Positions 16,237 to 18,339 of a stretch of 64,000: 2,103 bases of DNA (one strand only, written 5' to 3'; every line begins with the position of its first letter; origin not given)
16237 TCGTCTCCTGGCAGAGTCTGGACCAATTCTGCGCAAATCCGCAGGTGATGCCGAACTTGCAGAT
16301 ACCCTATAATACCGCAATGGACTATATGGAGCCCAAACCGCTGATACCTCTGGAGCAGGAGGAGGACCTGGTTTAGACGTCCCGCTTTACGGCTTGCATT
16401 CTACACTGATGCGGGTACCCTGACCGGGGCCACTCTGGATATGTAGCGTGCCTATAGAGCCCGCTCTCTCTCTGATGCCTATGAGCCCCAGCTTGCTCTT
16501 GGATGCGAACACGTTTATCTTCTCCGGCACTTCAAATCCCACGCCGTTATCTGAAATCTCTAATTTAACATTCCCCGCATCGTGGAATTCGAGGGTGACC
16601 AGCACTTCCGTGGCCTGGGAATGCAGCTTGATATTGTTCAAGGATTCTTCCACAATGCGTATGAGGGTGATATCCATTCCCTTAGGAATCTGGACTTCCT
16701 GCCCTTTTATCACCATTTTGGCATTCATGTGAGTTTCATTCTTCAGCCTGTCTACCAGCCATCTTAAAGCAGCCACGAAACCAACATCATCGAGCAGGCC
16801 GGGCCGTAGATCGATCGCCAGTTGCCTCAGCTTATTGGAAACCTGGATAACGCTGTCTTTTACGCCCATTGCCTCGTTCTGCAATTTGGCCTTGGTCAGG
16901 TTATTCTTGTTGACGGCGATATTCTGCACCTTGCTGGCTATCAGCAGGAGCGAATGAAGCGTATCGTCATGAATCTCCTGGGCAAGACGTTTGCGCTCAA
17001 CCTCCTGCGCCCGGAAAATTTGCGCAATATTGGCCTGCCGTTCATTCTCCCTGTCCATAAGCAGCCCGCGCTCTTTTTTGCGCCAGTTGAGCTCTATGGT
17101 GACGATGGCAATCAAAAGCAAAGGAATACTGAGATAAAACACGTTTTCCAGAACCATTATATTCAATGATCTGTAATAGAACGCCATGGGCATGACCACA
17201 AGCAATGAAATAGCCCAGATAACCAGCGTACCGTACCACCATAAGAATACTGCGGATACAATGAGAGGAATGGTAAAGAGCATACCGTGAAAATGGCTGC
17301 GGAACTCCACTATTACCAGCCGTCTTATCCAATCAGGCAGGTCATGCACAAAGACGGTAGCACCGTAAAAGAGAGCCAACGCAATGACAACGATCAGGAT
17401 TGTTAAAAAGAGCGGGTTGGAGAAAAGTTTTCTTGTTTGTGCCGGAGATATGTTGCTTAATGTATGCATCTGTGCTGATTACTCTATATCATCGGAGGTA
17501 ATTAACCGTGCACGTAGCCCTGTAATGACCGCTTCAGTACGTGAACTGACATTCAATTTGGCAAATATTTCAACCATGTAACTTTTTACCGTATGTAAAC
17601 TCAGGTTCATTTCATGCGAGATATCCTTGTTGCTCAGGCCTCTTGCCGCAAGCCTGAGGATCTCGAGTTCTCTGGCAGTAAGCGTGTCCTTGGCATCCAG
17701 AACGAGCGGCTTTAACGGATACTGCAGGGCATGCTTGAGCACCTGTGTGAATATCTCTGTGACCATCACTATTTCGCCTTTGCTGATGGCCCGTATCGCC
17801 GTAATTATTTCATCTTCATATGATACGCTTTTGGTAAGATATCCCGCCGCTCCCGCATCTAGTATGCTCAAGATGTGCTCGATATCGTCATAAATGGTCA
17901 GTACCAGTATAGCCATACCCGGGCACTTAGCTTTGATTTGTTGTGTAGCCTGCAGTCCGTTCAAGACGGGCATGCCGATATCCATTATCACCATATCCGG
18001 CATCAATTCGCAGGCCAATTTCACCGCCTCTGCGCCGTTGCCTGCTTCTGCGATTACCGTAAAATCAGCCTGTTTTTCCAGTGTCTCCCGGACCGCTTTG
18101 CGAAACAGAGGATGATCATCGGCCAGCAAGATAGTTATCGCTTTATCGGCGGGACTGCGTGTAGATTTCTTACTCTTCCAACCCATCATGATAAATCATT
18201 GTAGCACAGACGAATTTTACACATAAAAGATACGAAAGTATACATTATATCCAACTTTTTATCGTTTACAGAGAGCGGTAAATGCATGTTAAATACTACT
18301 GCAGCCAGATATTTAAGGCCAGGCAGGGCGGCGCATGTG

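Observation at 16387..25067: Two-component-regulated cassette: NarL-type TCS, atypical GRE, activase and TRAP transporter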

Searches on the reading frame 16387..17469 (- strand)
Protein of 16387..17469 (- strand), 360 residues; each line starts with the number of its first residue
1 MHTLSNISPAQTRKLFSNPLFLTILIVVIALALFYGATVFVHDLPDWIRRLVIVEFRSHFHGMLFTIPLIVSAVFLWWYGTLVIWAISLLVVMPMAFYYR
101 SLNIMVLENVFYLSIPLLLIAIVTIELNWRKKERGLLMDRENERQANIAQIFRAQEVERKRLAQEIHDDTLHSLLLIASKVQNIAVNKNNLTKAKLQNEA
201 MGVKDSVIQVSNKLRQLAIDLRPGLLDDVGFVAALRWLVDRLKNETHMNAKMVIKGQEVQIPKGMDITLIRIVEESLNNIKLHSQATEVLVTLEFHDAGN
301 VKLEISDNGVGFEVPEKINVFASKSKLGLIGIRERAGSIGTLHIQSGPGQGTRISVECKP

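Call 3: search_protein_families(library=pfam, proteins=[window:16387-17469:-])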
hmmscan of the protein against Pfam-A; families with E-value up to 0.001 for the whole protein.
window:16387-17469:- (360 aa): 2 families
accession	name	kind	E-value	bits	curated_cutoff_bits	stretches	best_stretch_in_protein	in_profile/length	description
PF02518.31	HATPase_c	-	1.1e-09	39.1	26.4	1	267-357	4-106/111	Histidine kinase-, DNA gyrase B-, and HSP90-like ATPase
PF07730.19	HisKA_3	-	2.1e-08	35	24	1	158-225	1-67/68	Histidine kinase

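Call 4: search_protein_families(library=ncbifam, proteins=[window:16387-17469:-])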
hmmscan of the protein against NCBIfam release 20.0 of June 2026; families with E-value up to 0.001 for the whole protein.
window:16387-17469:- (360 aa): 7 families
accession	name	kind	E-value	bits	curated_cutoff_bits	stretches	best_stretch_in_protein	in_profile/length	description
NF052443.1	SensHisKinMctS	equivalog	3.7e-31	108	700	1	113-356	209-444/457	two-component system sensor histidine kinase MctS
NF008649.0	PRK11644.1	equivalog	4.2e-26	91.7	408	1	58-357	205-493/499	signal transduction histidine-protein kinase/phosphatase UhpB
NF052531.1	Strep_LiaS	equivalog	2.2e-22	79.8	450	1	148-357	122-324/328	envelope stress sensor histidine kinase LiaS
NF007896.0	PRK10600.1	equivalog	4.9e-18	65.1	578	1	136-358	373-583/598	nitrate/nitrite two-component system sensor histidine kinase NarX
NF008184.0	PRK10935.1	equivalog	3.1e-16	59.1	553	1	158-357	363-556/565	nitrate/nitrite two-component system sensor histidine kinase NarQ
NF047322.1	HK_morpho_MacS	equivalog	1.3e-15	57.5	300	1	140-356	164-364/367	MacS family sensor histidine kinase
NF047786.1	his_kin_MadS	equivalog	1.2e-14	54.3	500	1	142-312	214-380/434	MadS family sensor histidine kinase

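Call 69: find_homologous_proteins(query=window:16387-17466:-)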
Query window:16387-17466:- (359 aa): 415 proteins with E <= 0.001 among 6648 candidates; the best 120 are listed.
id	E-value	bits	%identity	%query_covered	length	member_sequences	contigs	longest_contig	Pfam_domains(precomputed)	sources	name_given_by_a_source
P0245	1.0e-108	382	49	97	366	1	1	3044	PF07730.20,PF02518.32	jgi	jgi:two-component system sensor histidine kinase DegS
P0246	1.6e-108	381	49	100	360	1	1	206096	PF07730.20,PF02518.32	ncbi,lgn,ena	-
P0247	1.9e-107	378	49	97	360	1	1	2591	PF07730.20,PF02518.32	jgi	jgi:signal transduction histidine kinase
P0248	1.2e-105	372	46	99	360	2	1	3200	PF07730.20,PF02518.32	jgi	jgi:signal transduction histidine kinase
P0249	1.2e-105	372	48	96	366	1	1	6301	PF07730.20,PF02518.32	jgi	jgi:two-component system, NarL family, sensor histidine kinase DegS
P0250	4.1e-105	370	49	97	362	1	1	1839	PF07730.20,PF02518.32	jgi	jgi:signal transduction histidine kinase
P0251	1.7e-86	309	41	97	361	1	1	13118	PF07730.20,PF02518.32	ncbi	-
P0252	5.2e-86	307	52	77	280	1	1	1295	PF07730.20,PF02518.32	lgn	-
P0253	1.7e-77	279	40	99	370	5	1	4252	PF07730.20,PF02518.32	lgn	-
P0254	3.1e-77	278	42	96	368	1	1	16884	PF07730.20,PF02518.32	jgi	jgi:two-component system, NarL family, sensor histidine kinase DegS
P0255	6.7e-77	277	41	95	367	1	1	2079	PF07730.20,PF02518.32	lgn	-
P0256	3.5e-76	275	40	99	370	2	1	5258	PF07730.20,PF02518.32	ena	-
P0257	2.0e-75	272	39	100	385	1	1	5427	PF07730.20,PF02518.32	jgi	jgi:two-component system sensor histidine kinase DegS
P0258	2.0e-75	272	40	99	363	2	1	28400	PF07730.20,PF02518.32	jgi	jgi:two-component system sensor histidine kinase DegS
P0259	2.4e-75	272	39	100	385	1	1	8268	PF07730.20,PF02518.32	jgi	jgi:two-component system sensor histidine kinase DegS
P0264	1.1e-73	266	40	96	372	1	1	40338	PF07730.20,PF02518.32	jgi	-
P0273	1.1e-71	260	38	99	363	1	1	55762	PF07730.20,PF02518.32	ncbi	-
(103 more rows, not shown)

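Call 70: find_encoding_contigs(protein=P0246, flank=9000, max_places=1)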
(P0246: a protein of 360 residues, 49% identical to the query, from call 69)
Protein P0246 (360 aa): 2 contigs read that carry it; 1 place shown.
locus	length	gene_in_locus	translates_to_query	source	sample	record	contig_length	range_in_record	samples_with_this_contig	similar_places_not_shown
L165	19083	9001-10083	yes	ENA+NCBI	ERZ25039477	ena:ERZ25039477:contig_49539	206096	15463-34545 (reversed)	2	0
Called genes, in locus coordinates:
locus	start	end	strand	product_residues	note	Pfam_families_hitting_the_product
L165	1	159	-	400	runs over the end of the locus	PF00082:Peptidase_S8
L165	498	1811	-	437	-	PF03553:Na_H_antiporter (faint), PF06808:DctM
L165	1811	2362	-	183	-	PF04290:DctQ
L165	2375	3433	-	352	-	PF03480:DctP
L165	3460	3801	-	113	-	PF13085:Fer2_3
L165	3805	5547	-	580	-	PF00890:FAD_binding_2, PF07992:Pyr_redox_2 (faint), PF03486:HI0933_like, PF02910:Succ_DH_flav_C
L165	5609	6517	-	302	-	-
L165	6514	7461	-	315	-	-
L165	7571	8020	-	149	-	PF02627:CMD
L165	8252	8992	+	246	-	PF00072:Response_reg, PF00196:GerE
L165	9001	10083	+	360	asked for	PF07730:HisKA_3, PF02518:HATPase_c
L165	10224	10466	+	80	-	-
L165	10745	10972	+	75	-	PF02596:DUF169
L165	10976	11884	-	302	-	PF04055:Radical_SAM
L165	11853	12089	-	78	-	PF21016:RlmN_N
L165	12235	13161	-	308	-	PF01545:Cation_efflux, PF16916:ZT_dimer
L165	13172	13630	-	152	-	PF02681:DUF212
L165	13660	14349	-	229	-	PF00156:Pribosyltran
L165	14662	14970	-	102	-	PF02391:MoaE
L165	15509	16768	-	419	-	PF06068:TIP49 (weak), PF00004:AAA, PF07728:AAA_5 (weak), PF17862:AAA_lid_3, PF01434:Peptidase_M41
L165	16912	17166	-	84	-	PF06480:FtsH_ext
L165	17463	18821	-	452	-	PF01609:DDE_Tnp_1, PF13701:DDE_Tnp_1_4 (weak)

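Call 71: find_encoding_contigs(protein=P0251, flank=9000, max_places=1)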
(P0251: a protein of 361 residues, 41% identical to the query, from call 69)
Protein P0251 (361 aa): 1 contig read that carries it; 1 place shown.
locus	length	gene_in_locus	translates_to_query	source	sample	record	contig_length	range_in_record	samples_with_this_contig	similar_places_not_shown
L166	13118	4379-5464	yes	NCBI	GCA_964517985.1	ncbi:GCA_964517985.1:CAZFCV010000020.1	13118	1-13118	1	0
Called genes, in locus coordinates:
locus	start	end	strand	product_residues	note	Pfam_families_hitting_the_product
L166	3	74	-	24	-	?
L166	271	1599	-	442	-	PF06808:DctM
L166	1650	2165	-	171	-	PF04290:DctQ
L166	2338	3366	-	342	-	PF03480:DctP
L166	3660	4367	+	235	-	PF00072:Response_reg, PF08281:Sigma70_r4_2 (weak), PF00196:GerE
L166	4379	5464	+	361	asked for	PF07730:HisKA_3, PF02518:HATPase_c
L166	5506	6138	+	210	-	PF04191:PEMT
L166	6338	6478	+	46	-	PF18930:DUF5679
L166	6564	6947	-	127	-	PF00072:Response_reg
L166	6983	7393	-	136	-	PF00072:Response_reg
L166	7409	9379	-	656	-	PF00989:PAS, PF08448:PAS_4, PF13426:PAS_9, PF00989:PAS, PF13426:PAS_9, PF00989:PAS, PF13426:PAS_9, PF00512:HisKA, +6 more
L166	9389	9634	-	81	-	PF12728:HTH_17 (weak), PF13411:MerR_1 (weak)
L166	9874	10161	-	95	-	PF08734:GYD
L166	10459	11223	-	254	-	PF01061:ABC2_membrane, PF12698:ABC2_membrane_3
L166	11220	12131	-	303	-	PF00005:ABC_tran, PF13304:AAA_21 (weak), PF27102:NodI_C (weak)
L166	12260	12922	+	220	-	PF01694:Rhomboid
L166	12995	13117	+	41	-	?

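Call 72: find_encoding_contigs(protein=P0254, flank=9000, max_places=1)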
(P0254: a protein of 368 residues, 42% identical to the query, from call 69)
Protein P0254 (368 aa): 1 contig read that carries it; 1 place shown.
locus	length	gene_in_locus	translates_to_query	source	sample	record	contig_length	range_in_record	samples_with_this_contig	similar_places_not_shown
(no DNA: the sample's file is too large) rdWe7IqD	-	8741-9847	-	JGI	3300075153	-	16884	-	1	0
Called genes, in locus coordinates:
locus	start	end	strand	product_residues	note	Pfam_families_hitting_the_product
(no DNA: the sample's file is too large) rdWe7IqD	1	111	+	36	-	?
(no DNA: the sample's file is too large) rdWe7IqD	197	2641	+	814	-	PF04879:Molybdop_Fe4S4 (weak), PF00384:Molybdopterin, PF01568:Molydop_binding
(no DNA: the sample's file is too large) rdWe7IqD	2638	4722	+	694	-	PF12838:Fer4_7 (weak), PF13187:Fer4_9 (weak), PF12838:Fer4_7 (weak), PF13247:Fer4_11, PF14691:Fer4_20, PF01266:DAO (weak), PF07992:Pyr_redox_2, PF13450:NAD_binding_8, +9 more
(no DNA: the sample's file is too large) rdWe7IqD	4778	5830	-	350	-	PF03480:DctP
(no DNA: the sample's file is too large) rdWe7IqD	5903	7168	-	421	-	PF06808:DctM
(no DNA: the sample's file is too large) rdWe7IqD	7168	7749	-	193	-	PF04290:DctQ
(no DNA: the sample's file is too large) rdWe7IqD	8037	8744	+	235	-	PF00072:Response_reg, PF00196:GerE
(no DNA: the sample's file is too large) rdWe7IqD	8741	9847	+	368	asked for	PF07730:HisKA_3, PF02518:HATPase_c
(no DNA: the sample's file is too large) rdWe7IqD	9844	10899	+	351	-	PF03480:DctP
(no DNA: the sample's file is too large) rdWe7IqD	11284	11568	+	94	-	PF00462:Glutaredoxin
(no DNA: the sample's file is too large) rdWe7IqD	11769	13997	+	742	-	PF04879:Molybdop_Fe4S4, PF00384:Molybdopterin, PF01568:Molydop_binding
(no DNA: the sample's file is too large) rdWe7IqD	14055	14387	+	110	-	-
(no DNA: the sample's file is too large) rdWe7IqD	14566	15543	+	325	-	PF01670:Glyco_hydro_12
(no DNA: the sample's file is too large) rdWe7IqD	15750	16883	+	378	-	?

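Call 73: find_encoding_contigs(protein=P0264, flank=9000, max_places=1)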
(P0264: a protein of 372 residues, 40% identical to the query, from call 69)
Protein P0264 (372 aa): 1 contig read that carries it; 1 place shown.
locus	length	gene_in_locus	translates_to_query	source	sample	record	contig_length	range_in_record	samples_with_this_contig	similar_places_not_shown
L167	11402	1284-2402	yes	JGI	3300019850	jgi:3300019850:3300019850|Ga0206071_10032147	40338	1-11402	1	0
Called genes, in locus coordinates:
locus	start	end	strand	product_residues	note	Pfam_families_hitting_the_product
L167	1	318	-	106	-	?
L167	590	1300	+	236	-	PF00072:Response_reg, PF00196:GerE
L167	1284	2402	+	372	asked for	PF07730:HisKA_3, PF02518:HATPase_c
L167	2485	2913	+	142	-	PF01842:ACT (faint)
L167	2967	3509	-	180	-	PF01209:Ubie_methyltran (weak), PF13847:Methyltransf_31, PF08241:Methyltransf_11, PF08242:Methyltransf_12 (weak), PF13649:Methyltransf_25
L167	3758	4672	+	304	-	PF00582:Usp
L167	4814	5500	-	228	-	PF00005:ABC_tran, PF02463:SMC_N (weak), PF13304:AAA_21 (faint)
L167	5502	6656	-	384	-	PF12704:MacB_PCD, PF02687:FtsX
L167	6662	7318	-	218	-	PF02310:B12-binding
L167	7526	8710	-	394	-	PF00753:Lactamase_B, PF19583:ODP, PF00258:Flavodoxin_1 (weak)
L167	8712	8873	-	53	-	PF00301:Rubredoxin, PF21349:RUBY_RBDX (faint)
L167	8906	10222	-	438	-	PF03063:Prismane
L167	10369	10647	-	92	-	PF08792:A2L_zn_ribbon (faint)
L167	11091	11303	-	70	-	-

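Call 99: find_encoding_contigs(protein=P0273, flank=8000, max_places=1)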
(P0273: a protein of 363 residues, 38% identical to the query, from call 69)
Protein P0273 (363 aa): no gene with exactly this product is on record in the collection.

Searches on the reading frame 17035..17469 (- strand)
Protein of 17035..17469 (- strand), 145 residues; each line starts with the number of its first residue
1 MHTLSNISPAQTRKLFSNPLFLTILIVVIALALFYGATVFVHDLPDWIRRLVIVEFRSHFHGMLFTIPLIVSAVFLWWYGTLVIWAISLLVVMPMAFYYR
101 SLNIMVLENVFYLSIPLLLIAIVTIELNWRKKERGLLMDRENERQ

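Call 96: search_protein_families(library=pfam, proteins=[window:17035-17469:-], max_evalue=10)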
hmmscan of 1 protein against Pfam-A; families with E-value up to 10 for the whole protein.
seq(145 aa): 1 family
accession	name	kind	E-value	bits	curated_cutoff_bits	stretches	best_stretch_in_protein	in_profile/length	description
PF03137.26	OATP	-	0.58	8.8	25.8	1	75-102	214-241/545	Organic Anion Transporter Polypeptide (OATP) family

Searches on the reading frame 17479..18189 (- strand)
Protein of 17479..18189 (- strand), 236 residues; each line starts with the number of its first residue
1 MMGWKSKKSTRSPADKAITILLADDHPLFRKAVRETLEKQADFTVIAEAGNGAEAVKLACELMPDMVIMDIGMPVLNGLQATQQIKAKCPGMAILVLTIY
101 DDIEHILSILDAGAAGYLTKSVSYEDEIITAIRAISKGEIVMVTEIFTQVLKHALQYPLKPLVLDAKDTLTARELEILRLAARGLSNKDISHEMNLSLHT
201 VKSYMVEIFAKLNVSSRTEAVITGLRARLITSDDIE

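Call 3: search_protein_families(library=pfam, proteins=[window:17479-18189:-])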
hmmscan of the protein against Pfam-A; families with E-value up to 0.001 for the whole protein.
window:17479-18189:- (236 aa): 4 families
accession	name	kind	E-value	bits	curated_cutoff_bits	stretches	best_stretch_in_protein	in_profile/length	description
PF00072.30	Response_reg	-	1.5e-27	96.4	30.2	1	20-132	1-110/111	Response regulator receiver domain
PF00196.25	GerE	-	2.7e-19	69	23.5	1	168-222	1-55/57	Bacterial regulatory proteins, luxR family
PF08281.18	Sigma70_r4_2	-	6.2e-05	23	25.7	1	163-208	4-50/54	Sigma-70, region 4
PF04545.22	Sigma70_r4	-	0.00054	19.9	24.1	0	168-212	3-48/50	Sigma-70, region 4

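Call 4: search_protein_families(library=ncbifam, proteins=[window:17479-18189:-])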
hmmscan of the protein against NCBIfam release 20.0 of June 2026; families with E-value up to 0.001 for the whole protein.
window:17479-18189:- (236 aa): 101 families (the best 25 are shown)
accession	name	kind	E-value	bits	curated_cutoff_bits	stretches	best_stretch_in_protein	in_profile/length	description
NF007935.0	PRK10651.1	equivalog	2.7e-46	157.5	250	1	15-222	4-208/216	two-component system response regulator NarL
NF007708.0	PRK10403.1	equivalog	2e-41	141.8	343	1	17-228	6-212/215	nitrate/nitrite response regulator protein NarP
NF052445.1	RespRegMctR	equivalog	4e-40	137.4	300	1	18-220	2-195/205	two-component system response regulator MctR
NF007018.1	PRK09483.1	equivalog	1.7e-39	135.7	280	1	18-234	2-213/217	UvrY/SirA/GacA family response regulator transcription factor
NF047785.1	respo_reg_MadR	equivalog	6.4e-39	133.5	300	1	18-229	1-208/209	MadR family response regulator transcription factor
NF011896.0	PRK15369.1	equivalog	1.5e-34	119.5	242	1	17-229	3-209/211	two component system response regulator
NF007419.0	PRK09958.1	equivalog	2.9e-25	89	251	1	21-219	4-193/204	acid-sensing system DNA-binding response regulator EvgA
NF007685.0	PRK10360.1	equivalog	5.4e-25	88.3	258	1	18-219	2-187/196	response regulator transcription factor UhpA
NF041367.1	CheY_Halo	equivalog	6.9e-24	84.4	200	1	20-133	1-111/114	chemotaxis protein CheY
NF001965.0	PRK00742.1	subfamily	3.7e-23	82.3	293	1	16-138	2-133/357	chemotaxis-specific protein-glutamate methyltransferase CheB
NF041830.1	RR_TF_ErdR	exception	7.7e-22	78.1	390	1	19-222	3-203/213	response regulator transcription factor ErdR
NF007403.0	PRK09935.1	equivalog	1.7e-20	73.5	271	1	17-219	3-199/210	fimbria biosynthesis transcriptional regulator FimZ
NF009206.0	PRK12555.1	subfamily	9.9e-19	67.5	342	1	18-127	1-111/340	chemotaxis-specific protein-glutamate methyltransferase CheB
NF008098.0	PRK10840.1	equivalog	4.4e-15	55.7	235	1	18-215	4-196/216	response regulator transcription factor RcsB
NF008677.0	PRK11697.1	equivalog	7.6e-15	54.9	246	1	18-125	2-106/238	two-component system response regulator BtsR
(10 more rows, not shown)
